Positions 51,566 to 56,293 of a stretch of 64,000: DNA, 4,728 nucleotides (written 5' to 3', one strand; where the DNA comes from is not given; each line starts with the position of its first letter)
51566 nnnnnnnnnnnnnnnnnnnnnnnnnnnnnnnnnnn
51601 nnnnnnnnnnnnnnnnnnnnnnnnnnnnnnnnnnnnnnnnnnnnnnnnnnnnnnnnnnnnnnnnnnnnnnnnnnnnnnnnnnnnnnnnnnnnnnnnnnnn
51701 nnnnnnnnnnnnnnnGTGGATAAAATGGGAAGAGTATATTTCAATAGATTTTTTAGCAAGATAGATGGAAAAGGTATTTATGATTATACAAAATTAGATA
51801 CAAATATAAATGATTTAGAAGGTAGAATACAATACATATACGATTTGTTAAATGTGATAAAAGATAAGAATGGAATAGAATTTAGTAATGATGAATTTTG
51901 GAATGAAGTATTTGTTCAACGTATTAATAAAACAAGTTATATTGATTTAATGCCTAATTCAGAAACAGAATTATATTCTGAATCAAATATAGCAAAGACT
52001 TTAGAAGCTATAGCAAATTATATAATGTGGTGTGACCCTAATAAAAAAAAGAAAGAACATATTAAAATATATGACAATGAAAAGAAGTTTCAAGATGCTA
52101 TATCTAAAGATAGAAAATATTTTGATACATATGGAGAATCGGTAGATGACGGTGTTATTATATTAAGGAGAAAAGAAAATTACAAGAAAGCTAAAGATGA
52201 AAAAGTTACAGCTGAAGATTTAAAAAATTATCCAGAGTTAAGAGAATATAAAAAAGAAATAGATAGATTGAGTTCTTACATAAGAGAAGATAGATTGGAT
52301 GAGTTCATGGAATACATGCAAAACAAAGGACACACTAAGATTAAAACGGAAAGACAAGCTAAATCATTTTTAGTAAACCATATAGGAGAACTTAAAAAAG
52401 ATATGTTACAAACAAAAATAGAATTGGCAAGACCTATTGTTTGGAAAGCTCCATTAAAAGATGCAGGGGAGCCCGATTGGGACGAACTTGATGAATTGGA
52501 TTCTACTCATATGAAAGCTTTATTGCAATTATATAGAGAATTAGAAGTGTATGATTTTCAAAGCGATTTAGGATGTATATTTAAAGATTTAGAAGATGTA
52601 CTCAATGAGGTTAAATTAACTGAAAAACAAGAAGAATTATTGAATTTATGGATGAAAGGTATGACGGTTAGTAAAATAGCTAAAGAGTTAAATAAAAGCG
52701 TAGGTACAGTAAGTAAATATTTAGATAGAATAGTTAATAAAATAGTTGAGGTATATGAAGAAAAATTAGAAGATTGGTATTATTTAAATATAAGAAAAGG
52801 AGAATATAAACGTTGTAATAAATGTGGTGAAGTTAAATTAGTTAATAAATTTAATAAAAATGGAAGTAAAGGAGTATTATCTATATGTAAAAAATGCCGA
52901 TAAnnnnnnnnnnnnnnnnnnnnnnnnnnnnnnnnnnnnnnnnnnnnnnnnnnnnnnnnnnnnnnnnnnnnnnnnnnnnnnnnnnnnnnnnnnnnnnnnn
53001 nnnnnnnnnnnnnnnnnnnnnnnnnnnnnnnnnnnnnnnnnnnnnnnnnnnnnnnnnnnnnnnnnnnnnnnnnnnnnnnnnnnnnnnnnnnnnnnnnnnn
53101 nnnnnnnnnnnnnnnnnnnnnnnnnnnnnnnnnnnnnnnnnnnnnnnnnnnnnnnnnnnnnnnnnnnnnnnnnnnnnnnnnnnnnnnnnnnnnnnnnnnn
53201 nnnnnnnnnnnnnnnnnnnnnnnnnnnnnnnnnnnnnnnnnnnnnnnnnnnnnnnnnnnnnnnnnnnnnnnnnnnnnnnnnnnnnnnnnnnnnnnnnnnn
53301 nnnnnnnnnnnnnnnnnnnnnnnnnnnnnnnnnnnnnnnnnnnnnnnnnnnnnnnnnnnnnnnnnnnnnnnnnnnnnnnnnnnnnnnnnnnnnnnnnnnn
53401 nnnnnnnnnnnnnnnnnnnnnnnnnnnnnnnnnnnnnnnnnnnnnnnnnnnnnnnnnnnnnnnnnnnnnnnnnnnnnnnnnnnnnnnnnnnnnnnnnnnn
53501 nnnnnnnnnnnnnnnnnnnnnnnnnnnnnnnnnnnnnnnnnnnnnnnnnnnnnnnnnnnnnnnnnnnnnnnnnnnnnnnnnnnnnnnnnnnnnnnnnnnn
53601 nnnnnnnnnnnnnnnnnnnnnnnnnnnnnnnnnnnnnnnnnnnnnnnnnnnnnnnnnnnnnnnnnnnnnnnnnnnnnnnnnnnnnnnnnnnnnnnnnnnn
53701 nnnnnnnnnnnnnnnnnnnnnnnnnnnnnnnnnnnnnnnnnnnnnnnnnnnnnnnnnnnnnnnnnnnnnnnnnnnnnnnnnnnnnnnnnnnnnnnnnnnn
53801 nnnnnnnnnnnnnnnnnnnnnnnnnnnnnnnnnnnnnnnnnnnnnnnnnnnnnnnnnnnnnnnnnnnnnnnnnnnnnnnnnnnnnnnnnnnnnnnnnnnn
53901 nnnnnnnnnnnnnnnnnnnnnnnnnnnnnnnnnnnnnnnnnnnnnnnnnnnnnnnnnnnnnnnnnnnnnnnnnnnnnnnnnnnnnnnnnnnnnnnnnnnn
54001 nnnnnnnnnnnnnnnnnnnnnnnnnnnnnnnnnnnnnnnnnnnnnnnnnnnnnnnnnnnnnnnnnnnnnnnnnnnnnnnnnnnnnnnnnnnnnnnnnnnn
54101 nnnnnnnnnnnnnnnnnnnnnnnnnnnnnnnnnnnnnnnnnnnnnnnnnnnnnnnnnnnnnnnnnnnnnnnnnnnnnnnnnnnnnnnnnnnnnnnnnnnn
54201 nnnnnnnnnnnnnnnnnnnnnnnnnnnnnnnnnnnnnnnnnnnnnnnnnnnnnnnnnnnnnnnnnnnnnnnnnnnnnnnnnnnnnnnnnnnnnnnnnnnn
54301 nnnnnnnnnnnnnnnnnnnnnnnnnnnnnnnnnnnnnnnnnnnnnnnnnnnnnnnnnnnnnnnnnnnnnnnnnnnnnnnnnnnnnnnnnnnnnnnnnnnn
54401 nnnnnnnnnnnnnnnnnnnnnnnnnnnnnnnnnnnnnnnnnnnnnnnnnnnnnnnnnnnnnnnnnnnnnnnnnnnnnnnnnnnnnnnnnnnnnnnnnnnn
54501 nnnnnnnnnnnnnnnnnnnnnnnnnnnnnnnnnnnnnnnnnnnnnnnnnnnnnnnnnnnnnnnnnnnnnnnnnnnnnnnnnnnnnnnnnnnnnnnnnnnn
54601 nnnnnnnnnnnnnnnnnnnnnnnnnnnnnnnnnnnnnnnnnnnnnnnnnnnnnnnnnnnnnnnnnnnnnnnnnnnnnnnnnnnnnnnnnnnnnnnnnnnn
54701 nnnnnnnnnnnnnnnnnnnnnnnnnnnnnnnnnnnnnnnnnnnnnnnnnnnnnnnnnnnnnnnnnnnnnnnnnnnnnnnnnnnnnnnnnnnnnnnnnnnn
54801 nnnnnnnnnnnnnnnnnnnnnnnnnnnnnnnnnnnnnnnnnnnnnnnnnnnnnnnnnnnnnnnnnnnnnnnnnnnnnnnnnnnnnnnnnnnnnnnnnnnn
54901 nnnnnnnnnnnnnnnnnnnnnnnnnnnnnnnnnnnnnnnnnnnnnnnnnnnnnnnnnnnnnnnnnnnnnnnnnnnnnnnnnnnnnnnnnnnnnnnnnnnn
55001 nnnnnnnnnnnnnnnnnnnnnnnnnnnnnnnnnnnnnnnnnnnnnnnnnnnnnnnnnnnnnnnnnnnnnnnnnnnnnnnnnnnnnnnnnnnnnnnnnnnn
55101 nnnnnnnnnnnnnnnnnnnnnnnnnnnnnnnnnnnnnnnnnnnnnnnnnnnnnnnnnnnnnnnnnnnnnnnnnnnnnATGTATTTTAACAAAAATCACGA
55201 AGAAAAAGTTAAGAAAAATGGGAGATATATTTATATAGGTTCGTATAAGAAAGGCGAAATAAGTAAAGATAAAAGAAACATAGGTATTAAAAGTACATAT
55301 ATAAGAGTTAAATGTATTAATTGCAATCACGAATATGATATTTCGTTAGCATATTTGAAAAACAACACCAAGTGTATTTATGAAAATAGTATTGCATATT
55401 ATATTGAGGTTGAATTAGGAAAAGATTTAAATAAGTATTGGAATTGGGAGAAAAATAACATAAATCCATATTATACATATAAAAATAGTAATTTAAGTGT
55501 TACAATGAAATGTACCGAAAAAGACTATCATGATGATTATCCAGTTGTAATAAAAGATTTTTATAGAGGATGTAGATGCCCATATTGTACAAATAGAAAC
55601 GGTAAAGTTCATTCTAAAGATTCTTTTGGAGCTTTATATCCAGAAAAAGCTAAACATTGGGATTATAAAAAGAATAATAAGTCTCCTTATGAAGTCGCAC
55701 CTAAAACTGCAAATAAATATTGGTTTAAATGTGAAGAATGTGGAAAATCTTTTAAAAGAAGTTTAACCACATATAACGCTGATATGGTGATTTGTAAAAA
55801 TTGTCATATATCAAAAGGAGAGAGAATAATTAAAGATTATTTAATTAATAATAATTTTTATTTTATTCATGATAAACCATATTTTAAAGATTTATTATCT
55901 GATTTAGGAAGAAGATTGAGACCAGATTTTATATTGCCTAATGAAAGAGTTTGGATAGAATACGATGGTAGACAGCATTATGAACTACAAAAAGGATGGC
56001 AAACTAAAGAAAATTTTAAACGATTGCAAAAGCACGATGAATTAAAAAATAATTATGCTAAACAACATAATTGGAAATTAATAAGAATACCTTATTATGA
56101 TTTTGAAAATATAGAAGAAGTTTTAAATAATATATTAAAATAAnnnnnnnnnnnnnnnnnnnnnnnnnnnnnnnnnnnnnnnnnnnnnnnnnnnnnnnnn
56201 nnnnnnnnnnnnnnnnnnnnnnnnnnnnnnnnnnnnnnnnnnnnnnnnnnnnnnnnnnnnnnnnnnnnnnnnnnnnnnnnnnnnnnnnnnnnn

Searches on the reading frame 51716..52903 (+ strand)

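Call 12: search_protein_families(library=pfam, proteins=[window:51716-52903:+], max_evalue=0.01)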
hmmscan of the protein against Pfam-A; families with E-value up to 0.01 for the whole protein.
window:51716-52903:+ (395 aa): 9 families
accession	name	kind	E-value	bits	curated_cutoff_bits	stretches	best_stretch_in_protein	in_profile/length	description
PF00196.25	GerE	-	2.5e-07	30.6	23.5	1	300-343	2-45/57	Bacterial regulatory proteins, luxR family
PF08281.18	Sigma70_r4_2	-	8.2e-05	22.6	25.7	1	300-340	10-51/54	Sigma-70, region 4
PF14493.12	HTH_40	-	0.00016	22.3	27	1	306-343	3-40/89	Helix-turn-helix domain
PF02796.21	HTH_7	-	0.00023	21.7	23.8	1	300-336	5-42/45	Helix-turn-helix domain of resolvase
PF13936.12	HTH_38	-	0.00036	20.7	27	1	306-338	11-43/44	Helix-turn-helix domain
PF13384.12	HTH_23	-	0.0005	20.2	24.6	1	309-338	11-40/50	Homeodomain-like domain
PF04545.22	Sigma70_r4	-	0.0032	17.4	24.1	1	300-342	4-47/50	Sigma-70, region 4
PF10392.15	COG5_N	-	0.0055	17.4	31.2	0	300-349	52-101/132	Conserved oligomeric Golgi complex subunit 5, N-terminal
PF01022.26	HTH_5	-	0.0065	16.8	22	0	316-339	16-39/47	Bacterial regulatory protein, arsR family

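Call 13: search_protein_families(library=phrogs, proteins=[window:51716-52903:+], max_evalue=0.001)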
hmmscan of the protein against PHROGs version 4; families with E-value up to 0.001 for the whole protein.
window:51716-52903:+ (395 aa): 9 families
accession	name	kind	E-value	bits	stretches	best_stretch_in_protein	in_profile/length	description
phrog_5767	-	transcription regulation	3.4e-78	264.7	1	11-395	8-390/393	sigma factor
phrog_1740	-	transcription regulation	3.9e-07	29.9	1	288-350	158-219/567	RNA polymerase sigma factor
phrog_3512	-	transcription regulation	1.3e-06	29.6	1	288-349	53-115/130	sigma factor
phrog_351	-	transcription regulation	1.2e-05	25.2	1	292-366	669-745/928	RNA polymerase sigma factor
phrog_2255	-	DNA, RNA and nucleotide metabolism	2.8e-05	24.7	1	331-395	25-85/211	HNH endonuclease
phrog_1190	-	transcription regulation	9.1e-05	23.3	1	292-351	105-163/167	RNA polymerase sigma factor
phrog_1035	-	DNA, RNA and nucleotide metabolism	0.00018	22.5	1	362-395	61-96/271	endonuclease VII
phrog_36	-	transcription regulation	0.00024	21.8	1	290-350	131-190/220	transcriptional regulator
phrog_645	-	DNA, RNA and nucleotide metabolism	0.00026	22.2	1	296-342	18-65/196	Rnase E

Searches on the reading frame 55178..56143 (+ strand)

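Call 69: search_protein_families(library=pfam, proteins=[window:55178-56143:+], max_evalue=0.001)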
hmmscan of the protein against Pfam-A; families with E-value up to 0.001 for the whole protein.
window:55178-56143:+ (321 aa): 3 families
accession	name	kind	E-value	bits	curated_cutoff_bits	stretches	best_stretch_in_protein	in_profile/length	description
PF14311.12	DUF4379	-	4e-08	33.8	24.5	1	158-210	2-54/56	Probable Treble clef zinc finger domain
PF08373.16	RAP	-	2.1e-05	24.9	24.2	1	260-312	1-45/58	RAP domain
PF09723.15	Zn_ribbon_8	-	0.00046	20.6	34.4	1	181-218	4-41/41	Zinc ribbon domain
